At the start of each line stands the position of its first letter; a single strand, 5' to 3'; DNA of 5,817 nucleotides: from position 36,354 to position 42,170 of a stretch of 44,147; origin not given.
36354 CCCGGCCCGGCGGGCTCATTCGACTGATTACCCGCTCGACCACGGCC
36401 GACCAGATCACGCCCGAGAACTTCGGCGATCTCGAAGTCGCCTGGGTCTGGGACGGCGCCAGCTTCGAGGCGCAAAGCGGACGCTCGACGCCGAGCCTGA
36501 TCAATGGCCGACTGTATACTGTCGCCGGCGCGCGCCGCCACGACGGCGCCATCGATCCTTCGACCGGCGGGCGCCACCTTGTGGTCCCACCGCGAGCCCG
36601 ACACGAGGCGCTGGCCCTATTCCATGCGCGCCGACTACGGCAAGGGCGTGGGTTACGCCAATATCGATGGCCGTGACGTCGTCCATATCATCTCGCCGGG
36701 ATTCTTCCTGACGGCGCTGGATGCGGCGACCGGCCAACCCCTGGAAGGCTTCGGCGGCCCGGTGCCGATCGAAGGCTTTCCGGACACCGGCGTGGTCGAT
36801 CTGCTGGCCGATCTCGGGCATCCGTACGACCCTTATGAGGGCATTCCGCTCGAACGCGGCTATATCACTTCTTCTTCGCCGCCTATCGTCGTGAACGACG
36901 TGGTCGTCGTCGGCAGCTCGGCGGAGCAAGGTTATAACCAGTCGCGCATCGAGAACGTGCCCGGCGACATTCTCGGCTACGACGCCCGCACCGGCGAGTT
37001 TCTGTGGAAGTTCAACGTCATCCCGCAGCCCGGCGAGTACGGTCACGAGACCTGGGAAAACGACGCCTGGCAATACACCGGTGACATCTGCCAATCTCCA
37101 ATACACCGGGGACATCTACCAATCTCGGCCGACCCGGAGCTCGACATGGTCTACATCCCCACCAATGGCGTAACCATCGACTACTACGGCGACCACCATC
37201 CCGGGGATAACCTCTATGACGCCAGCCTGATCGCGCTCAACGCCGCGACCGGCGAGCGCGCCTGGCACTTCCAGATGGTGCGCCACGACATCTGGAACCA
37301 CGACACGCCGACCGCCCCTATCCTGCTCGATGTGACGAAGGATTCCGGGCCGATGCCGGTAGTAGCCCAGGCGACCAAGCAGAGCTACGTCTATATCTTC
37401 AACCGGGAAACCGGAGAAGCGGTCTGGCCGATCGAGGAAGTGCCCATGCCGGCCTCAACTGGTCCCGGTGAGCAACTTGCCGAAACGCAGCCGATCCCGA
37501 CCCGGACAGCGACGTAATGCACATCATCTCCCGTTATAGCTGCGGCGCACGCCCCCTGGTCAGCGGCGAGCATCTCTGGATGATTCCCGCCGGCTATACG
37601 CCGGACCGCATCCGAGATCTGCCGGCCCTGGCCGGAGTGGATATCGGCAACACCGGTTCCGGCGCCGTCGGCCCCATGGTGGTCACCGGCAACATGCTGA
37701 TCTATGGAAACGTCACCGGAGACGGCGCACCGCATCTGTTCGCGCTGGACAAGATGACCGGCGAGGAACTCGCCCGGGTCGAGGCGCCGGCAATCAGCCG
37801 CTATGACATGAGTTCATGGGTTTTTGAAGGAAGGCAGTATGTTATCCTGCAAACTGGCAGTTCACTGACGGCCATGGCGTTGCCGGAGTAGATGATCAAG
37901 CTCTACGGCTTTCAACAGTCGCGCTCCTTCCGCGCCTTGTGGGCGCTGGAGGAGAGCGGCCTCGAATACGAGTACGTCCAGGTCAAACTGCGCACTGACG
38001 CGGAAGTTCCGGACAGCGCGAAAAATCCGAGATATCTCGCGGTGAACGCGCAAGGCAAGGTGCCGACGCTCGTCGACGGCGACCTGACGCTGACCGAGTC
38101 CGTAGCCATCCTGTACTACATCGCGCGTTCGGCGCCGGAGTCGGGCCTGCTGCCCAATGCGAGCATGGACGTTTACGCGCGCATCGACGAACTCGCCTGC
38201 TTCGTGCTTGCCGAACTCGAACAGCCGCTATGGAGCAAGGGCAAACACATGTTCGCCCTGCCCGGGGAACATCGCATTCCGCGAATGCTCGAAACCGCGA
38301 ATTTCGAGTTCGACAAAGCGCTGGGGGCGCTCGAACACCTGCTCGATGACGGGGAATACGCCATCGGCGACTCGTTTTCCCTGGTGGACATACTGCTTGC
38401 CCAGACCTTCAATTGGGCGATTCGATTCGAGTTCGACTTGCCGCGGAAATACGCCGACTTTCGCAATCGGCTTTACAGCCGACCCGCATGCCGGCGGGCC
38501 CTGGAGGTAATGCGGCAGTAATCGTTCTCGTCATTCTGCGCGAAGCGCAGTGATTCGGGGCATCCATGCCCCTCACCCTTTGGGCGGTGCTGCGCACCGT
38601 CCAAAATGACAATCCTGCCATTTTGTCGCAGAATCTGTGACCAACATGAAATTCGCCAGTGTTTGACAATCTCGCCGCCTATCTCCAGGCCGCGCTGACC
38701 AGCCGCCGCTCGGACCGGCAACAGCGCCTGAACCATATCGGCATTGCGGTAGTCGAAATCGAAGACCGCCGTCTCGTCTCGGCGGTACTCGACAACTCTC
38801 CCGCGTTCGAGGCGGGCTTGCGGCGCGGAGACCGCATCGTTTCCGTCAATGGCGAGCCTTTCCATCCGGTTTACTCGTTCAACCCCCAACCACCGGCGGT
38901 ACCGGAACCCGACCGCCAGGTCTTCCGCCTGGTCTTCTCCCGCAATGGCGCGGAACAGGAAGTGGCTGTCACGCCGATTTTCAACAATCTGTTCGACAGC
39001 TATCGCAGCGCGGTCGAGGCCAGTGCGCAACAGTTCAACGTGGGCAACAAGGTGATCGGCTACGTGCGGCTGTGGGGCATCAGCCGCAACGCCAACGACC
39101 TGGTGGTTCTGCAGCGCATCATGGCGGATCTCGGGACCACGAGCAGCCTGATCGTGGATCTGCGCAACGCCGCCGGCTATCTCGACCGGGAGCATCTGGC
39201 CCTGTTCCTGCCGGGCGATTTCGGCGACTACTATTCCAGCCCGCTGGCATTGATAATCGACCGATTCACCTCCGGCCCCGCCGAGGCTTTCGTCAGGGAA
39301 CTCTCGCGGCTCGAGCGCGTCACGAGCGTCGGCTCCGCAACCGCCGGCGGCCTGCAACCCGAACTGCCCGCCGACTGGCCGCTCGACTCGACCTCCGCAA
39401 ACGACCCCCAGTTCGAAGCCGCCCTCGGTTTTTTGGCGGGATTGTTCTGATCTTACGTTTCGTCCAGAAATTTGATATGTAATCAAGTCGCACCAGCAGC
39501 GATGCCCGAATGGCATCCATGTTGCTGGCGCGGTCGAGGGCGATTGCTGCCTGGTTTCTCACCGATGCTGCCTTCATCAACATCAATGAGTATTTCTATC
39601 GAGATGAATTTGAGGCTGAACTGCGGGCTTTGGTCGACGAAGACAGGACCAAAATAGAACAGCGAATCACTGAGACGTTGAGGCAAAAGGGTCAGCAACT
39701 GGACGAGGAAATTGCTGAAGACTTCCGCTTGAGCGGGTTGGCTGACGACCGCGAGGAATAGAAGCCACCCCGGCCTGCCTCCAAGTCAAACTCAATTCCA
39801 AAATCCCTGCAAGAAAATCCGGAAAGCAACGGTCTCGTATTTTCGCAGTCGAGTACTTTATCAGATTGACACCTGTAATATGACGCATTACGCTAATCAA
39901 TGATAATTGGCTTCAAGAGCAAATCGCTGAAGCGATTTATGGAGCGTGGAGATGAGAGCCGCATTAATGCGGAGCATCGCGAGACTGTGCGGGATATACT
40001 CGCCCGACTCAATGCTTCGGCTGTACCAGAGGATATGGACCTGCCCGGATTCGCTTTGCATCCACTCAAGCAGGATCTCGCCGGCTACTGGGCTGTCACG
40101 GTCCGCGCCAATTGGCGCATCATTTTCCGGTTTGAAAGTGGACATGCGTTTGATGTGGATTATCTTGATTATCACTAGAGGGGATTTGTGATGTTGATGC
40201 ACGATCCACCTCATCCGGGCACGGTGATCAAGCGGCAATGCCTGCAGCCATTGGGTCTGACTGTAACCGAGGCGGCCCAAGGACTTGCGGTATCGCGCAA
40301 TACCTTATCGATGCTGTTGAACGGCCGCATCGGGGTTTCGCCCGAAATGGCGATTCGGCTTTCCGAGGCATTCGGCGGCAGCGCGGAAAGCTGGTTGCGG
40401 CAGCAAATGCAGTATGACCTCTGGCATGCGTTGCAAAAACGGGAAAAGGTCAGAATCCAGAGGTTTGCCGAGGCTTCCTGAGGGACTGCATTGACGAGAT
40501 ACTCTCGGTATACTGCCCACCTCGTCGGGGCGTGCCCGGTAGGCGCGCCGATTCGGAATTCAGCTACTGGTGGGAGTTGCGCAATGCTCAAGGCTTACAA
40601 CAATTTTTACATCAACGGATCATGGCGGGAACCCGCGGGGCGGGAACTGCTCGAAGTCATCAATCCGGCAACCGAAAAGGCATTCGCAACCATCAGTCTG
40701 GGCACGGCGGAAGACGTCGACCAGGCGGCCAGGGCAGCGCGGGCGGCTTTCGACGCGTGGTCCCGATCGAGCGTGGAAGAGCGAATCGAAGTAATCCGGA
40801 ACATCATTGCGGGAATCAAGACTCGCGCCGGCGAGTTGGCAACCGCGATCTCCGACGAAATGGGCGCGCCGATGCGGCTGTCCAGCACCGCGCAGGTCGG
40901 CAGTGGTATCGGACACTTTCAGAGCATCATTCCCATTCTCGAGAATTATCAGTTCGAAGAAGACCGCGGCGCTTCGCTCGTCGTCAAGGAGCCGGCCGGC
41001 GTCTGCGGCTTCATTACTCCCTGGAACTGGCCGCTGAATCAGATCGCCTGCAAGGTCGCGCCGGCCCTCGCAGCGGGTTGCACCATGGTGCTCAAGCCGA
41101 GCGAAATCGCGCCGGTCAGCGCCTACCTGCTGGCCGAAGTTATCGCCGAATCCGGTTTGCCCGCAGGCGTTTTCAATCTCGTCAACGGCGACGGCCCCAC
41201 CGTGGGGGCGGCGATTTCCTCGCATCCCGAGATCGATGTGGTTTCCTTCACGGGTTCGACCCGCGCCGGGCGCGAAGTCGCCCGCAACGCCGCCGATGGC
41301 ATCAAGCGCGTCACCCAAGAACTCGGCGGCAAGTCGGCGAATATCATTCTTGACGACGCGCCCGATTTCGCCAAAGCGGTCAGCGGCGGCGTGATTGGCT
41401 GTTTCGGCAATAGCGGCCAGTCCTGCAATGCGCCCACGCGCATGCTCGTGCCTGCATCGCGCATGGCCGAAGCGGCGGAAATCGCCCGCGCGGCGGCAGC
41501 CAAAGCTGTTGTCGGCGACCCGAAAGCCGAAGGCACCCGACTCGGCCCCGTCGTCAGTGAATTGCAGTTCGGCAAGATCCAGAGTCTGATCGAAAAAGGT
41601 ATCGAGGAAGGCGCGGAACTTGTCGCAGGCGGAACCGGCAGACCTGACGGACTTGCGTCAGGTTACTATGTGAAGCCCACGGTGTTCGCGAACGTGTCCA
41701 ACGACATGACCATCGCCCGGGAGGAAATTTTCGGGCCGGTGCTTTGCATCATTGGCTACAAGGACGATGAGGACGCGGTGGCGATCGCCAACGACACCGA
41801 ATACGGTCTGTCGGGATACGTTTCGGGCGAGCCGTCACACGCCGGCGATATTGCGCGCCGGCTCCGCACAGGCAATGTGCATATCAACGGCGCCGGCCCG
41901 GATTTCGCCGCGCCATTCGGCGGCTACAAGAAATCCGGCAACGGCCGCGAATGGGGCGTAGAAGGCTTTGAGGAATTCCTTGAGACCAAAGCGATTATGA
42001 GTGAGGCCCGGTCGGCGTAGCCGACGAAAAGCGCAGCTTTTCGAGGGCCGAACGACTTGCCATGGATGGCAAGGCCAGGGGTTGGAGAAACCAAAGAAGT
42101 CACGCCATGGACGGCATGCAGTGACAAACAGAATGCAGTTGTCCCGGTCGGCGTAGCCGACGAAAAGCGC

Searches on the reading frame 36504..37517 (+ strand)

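Call 20: search_protein_families(library=pfam, proteins=[window:36504-37517:+])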
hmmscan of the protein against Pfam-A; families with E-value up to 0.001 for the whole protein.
window:36504-37517:+ (337 aa): 2 families
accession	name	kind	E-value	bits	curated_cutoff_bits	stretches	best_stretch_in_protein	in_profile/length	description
PF01011.28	PQQ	-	3.2e-85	287.5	26.7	1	22-335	76-363/595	Glucose/ethanol/alcohol dehydrogenase, beta-propeller domain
PF13360.13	PQQ_2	-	1.1e-08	35.4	27.6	1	220-328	80-161/233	Outer membrane protein assembly factor BamB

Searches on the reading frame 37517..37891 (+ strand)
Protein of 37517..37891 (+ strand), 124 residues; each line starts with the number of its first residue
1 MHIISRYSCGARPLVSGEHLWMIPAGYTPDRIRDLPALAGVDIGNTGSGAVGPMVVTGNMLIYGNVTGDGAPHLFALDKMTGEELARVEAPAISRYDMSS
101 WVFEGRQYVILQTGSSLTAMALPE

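Call 20: search_protein_families(library=pfam, proteins=[window:37517-37891:+])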
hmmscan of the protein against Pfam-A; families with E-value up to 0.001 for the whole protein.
window:37517-37891:+ (124 aa): 1 family
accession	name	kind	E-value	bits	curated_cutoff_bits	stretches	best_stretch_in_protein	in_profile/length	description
PF01011.28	PQQ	-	2.2e-11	43.6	26.7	1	14-109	504-595/595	Glucose/ethanol/alcohol dehydrogenase, beta-propeller domain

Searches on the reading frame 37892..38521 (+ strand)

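Call 20: search_protein_families(library=pfam, proteins=[window:37892-38521:+])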
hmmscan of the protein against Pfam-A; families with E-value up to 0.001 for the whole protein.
window:37892-38521:+ (209 aa): 5 families
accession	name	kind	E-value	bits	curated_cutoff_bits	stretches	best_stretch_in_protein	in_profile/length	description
PF02798.26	GST_N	-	2e-17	63.7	20.9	1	2-79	3-76/76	Glutathione S-transferase, N-terminal domain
PF13417.12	GST_N_3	-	1.2e-13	51.6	22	1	4-84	1-74/75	Glutathione S-transferase, N-terminal domain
PF13409.12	GST_N_2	-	2.6e-13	50.8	25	1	12-79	5-69/70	Glutathione S-transferase, N-terminal domain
PF00043.30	GST_C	-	1.6e-07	31.9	20.7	1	130-198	21-93/93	Glutathione S-transferase, C-terminal domain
PF13410.11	GST_C_2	-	2e-05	25.1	24.9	1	139-179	10-50/69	Glutathione S-transferase, C-terminal domain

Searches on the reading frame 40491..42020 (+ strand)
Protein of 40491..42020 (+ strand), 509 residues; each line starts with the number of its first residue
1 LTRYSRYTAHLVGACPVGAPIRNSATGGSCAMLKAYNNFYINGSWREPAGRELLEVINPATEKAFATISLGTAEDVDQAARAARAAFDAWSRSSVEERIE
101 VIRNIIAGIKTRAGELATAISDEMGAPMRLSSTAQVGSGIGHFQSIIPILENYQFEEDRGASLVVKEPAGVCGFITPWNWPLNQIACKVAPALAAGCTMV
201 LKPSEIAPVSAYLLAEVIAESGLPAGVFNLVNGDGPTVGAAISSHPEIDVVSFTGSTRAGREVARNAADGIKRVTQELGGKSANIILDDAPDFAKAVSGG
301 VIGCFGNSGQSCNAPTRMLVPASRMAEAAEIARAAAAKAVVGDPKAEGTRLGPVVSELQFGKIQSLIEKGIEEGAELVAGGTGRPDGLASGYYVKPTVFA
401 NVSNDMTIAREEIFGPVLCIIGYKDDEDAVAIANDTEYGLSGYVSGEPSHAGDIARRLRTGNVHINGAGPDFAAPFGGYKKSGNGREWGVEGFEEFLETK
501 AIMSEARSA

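Call 20: search_protein_families(library=pfam, proteins=[window:40491-42020:+])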
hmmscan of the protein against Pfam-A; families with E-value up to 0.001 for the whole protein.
window:40491-42020:+ (509 aa): 1 family
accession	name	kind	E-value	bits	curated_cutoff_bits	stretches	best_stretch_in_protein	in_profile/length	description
PF00171.27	Aldedh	-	3.1e-155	517.7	23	1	45-502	1-461/461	Aldehyde dehydrogenase family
